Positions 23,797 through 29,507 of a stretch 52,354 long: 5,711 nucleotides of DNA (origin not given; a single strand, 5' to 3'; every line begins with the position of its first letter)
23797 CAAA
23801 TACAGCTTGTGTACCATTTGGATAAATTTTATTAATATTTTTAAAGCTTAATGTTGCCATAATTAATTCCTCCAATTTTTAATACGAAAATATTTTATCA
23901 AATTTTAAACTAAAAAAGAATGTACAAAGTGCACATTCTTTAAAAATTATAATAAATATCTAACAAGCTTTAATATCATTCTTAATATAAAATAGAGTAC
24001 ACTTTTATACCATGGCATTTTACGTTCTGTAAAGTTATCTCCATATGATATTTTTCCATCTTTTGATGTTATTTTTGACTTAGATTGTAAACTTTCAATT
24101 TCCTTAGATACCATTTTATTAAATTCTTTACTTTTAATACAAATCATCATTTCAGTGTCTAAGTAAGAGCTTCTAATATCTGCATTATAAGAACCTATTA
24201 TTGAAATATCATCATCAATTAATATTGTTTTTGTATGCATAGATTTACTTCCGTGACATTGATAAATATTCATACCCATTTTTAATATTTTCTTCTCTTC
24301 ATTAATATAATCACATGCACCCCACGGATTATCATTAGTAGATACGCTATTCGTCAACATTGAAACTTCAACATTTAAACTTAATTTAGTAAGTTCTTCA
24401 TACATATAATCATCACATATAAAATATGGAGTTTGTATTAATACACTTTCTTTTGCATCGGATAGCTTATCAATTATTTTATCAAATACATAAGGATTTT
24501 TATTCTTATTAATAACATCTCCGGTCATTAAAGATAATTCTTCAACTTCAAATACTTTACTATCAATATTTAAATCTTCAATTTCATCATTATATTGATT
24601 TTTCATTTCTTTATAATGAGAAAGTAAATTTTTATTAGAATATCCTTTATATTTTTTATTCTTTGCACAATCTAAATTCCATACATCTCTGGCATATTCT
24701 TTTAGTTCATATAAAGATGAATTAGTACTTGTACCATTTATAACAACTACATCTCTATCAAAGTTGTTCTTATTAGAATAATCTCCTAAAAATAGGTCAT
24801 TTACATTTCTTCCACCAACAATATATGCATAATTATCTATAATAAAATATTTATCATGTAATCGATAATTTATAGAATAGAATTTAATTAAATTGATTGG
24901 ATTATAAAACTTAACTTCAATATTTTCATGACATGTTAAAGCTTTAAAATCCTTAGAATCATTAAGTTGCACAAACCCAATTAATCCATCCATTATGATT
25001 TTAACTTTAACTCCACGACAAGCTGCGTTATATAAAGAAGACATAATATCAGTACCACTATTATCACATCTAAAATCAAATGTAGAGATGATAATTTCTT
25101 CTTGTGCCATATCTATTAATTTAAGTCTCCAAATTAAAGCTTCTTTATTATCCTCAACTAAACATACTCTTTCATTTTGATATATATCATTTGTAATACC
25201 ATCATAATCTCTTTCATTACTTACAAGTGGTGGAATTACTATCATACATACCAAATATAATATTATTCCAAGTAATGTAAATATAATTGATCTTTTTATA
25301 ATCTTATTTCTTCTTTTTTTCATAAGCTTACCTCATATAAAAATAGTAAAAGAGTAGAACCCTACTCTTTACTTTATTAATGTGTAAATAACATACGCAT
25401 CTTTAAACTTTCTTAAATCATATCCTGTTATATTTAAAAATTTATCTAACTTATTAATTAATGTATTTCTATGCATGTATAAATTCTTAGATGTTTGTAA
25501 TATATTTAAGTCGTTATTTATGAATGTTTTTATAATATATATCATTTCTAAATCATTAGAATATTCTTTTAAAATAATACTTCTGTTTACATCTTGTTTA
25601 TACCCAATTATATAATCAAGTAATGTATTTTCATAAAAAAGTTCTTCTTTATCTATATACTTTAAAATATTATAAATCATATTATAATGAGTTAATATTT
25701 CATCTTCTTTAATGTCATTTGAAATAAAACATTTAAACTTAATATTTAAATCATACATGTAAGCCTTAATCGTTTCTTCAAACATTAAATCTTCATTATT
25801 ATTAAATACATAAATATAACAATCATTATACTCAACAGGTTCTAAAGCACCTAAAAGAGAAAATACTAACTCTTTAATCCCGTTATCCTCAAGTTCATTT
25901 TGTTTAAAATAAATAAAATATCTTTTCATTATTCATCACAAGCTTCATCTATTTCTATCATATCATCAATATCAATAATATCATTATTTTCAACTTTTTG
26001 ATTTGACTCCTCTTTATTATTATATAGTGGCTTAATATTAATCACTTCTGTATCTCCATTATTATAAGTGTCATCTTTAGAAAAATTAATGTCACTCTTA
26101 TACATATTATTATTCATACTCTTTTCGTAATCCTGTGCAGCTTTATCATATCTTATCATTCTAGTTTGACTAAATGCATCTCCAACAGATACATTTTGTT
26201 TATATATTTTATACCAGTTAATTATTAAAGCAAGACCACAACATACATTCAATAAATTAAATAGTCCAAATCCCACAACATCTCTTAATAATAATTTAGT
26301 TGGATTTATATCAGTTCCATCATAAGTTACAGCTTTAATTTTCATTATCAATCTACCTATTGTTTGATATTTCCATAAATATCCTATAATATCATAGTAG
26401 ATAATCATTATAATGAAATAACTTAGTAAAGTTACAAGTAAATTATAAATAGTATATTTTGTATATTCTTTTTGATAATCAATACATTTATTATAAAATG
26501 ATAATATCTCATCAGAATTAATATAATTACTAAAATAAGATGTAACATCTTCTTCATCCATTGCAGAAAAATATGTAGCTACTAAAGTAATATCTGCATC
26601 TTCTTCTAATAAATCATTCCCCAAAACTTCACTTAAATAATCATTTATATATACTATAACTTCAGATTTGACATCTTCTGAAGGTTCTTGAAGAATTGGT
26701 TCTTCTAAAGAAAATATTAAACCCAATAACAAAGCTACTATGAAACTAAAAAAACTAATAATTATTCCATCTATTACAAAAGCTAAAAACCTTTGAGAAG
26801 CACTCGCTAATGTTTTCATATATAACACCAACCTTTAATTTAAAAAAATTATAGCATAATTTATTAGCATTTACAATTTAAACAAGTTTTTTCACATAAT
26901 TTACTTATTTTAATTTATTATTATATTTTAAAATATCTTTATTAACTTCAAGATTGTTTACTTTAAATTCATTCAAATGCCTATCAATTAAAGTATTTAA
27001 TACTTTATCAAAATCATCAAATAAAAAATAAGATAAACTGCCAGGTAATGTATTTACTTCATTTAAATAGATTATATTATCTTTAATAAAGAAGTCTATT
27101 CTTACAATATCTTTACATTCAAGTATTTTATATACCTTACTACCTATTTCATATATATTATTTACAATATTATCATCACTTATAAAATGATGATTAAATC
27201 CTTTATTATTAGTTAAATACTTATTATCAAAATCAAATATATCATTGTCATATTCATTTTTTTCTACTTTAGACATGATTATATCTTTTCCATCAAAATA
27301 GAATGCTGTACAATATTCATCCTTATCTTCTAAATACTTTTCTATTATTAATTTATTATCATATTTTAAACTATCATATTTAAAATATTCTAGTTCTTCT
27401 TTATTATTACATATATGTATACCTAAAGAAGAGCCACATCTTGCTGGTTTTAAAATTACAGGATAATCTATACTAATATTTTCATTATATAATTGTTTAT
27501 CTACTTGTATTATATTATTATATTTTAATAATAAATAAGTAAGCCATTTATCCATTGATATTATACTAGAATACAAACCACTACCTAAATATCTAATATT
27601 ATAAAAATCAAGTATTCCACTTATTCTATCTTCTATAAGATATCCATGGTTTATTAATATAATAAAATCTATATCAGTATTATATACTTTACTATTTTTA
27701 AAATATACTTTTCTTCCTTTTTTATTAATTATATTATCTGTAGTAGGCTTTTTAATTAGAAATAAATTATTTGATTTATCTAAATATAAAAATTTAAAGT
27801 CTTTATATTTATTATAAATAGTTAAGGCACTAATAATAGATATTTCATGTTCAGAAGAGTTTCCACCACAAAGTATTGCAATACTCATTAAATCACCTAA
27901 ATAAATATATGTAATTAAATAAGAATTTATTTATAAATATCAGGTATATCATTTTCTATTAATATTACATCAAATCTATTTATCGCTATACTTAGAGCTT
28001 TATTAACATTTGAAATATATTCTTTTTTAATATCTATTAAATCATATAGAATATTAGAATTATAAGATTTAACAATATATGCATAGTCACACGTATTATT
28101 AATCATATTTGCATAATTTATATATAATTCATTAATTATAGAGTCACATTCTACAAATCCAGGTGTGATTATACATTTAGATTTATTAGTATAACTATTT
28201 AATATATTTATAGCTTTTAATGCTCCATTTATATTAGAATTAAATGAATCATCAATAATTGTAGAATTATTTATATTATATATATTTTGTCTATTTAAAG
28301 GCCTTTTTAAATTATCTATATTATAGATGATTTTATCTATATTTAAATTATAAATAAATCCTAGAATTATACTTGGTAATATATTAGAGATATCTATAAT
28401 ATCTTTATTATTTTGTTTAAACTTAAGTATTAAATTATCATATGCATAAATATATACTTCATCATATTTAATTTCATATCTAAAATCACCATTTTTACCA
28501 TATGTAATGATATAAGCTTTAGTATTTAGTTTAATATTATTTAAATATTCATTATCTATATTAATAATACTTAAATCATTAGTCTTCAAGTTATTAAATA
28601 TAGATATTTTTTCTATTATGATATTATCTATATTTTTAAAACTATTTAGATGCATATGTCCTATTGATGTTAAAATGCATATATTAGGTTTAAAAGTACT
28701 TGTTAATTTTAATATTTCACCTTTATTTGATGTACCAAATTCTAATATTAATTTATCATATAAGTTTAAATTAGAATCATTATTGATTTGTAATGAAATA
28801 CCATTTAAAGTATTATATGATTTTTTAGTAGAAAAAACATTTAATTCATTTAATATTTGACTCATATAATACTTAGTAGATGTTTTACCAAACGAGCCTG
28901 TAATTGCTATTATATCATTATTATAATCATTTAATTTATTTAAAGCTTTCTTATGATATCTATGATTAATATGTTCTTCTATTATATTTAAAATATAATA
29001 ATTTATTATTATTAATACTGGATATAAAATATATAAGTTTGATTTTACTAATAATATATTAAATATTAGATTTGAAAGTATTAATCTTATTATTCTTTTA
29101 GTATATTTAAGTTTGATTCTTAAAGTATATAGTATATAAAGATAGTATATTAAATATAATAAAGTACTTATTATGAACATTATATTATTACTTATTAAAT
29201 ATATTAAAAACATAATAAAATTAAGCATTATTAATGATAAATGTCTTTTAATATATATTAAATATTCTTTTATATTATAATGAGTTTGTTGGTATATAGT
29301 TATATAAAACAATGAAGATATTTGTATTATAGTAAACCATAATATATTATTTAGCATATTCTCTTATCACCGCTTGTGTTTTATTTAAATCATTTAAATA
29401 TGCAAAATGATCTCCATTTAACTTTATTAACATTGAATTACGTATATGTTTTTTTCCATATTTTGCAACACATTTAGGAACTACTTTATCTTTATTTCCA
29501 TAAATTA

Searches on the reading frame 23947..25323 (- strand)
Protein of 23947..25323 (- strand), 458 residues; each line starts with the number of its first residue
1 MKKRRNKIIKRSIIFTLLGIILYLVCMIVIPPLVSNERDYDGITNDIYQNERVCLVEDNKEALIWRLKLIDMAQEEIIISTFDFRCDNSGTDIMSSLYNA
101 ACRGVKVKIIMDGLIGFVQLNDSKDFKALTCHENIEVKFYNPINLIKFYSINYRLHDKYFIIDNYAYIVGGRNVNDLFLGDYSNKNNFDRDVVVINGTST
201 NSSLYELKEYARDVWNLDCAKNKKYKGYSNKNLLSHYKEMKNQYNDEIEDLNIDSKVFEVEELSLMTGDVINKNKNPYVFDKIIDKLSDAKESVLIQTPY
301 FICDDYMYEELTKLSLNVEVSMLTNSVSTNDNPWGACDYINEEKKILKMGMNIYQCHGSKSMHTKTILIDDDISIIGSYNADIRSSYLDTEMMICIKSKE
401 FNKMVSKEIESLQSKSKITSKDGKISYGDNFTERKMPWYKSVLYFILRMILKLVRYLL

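Call 83: search_protein_families(library=pfam, proteins=[window:23947-25323:-], max_evalue=0.00001)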
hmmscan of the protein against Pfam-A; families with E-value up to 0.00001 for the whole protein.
window:23947-25323:- (458 aa): 2 families
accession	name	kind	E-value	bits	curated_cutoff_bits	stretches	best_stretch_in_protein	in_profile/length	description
PF13091.12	PLDc_2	-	5.5e-40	136.7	27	2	283-412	1-131/132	PLD-like domain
PF00614.28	PLDc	-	1.3e-06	28.6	21.9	0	361-380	4-23/28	Phospholipase D Active site motif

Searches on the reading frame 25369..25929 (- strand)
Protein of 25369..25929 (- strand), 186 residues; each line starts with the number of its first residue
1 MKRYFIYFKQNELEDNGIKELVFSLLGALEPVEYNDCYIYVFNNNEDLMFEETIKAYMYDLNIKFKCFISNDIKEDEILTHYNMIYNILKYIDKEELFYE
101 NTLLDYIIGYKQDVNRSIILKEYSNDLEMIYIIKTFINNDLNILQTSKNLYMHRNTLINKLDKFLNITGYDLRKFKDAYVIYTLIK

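Call 83: search_protein_families(library=pfam, proteins=[window:25369-25929:-], max_evalue=0.00001)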
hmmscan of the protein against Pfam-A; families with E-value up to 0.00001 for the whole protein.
window:25369-25929:- (186 aa): 1 family
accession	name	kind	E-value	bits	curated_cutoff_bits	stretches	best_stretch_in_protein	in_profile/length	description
PF13556.12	HTH_30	-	1.3e-11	44.5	27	1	133-183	5-55/59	PucR C-terminal helix-turn-helix domain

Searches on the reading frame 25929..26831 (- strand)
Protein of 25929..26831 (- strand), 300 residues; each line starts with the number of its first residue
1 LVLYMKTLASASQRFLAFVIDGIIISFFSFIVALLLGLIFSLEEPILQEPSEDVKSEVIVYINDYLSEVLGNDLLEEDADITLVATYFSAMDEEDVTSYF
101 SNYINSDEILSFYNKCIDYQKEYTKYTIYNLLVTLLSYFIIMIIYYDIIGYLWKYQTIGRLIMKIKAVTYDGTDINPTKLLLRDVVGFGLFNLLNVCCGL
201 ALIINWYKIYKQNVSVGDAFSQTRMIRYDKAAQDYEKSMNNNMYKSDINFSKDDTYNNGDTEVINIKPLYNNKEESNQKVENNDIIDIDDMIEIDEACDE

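Call 83: search_protein_families(library=pfam, proteins=[window:25929-26831:-], max_evalue=0.00001)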
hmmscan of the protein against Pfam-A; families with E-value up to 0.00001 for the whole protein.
window:25929-26831:- (300 aa): 1 family
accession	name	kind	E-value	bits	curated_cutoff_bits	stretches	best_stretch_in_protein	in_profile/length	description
PF06271.18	RDD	-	2.3e-13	51.1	24.1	1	9-203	2-122/137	RDD family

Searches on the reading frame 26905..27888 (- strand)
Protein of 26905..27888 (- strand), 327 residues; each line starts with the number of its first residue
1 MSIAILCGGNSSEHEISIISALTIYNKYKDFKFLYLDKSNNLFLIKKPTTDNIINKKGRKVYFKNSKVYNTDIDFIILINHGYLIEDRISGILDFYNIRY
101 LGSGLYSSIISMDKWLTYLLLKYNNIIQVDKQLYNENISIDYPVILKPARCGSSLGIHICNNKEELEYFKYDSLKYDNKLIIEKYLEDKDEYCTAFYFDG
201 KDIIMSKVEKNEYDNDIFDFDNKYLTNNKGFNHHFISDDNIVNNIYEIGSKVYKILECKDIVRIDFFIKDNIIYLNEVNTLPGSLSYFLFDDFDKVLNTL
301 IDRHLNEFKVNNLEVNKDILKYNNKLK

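Call 83: search_protein_families(library=pfam, proteins=[window:26905-27888:-], max_evalue=0.00001)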
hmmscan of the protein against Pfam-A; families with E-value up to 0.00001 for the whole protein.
window:26905-27888:- (327 aa): 4 families
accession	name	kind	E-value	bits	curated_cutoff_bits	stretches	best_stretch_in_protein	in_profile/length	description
PF07478.18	Dala_Dala_lig_C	-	1.2e-34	120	24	1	125-288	19-182/204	D-ala D-ala ligase C-terminus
PF01820.27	Dala_Dala_lig_N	-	1.3e-12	48.7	34.6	1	3-103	2-121/121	D-ala D-ala ligase N-terminus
PF13535.11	ATP-grasp_4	-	1.9e-07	31.3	27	1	140-234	1-109/160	ATP-grasp domain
PF02655.19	ATP-grasp_3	-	6.5e-06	26.8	23.2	0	113-280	3-155/160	ATP-grasp domain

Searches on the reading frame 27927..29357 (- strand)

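Call 83: search_protein_families(library=pfam, proteins=[window:27927-29357:-], max_evalue=0.00001)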
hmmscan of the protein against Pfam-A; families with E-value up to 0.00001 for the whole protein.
window:27927-29357:- (476 aa): 1 family
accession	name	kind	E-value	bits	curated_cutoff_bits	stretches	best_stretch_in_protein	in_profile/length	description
PF08245.18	Mur_ligase_M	-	9.6e-25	88.1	24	1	152-293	1-152/200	Mur ligase middle domain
